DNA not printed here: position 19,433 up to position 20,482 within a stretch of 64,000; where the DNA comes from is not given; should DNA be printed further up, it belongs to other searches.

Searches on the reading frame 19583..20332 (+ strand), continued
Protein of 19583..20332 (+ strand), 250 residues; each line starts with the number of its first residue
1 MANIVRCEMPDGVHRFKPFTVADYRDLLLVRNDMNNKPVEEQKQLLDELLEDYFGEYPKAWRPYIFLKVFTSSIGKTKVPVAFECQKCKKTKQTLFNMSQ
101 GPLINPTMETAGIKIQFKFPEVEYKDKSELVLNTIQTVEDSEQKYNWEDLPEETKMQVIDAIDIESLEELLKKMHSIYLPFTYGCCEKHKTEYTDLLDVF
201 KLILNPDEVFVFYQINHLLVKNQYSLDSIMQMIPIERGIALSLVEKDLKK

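Call 46: find_related_loci(query=A1, collection=viral_contigs, flank=1200)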
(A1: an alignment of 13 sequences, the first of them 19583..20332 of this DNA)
Query A1 (250 aa) in viral_contigs; peptide patterns used: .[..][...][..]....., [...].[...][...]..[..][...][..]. (x = any residue, [..] = any of these).
111 stretches matched a pattern; 64 encode a relative of the query (tblastn E <= 1e-3); 62 distinct loci.
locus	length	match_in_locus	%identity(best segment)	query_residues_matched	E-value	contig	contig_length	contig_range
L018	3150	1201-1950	99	1-250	1e-171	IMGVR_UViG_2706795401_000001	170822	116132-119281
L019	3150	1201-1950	99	1-250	1e-171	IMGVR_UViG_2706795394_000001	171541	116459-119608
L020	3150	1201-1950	98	1-250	1e-170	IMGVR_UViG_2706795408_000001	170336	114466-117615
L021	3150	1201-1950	70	1-250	8e-126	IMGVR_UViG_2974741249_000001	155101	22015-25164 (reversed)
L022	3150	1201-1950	70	1-250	4e-125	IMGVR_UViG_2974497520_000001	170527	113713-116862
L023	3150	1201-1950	70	1-250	4e-125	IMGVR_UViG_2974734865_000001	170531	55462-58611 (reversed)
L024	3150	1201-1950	70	1-250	3e-125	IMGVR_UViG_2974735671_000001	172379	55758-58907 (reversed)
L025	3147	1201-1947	65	1-249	3e-119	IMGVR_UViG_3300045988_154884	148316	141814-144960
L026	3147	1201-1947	65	1-249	1e-118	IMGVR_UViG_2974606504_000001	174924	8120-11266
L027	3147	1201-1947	65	1-249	5e-118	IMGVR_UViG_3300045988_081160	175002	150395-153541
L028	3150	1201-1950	70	1-250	3e-125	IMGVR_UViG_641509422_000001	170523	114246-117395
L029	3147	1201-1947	64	1-249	2e-111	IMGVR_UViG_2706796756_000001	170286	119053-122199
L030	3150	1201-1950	62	1-250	1e-109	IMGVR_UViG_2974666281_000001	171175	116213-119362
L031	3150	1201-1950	66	1-250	3e-108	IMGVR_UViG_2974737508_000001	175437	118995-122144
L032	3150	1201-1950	60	1-250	5e-104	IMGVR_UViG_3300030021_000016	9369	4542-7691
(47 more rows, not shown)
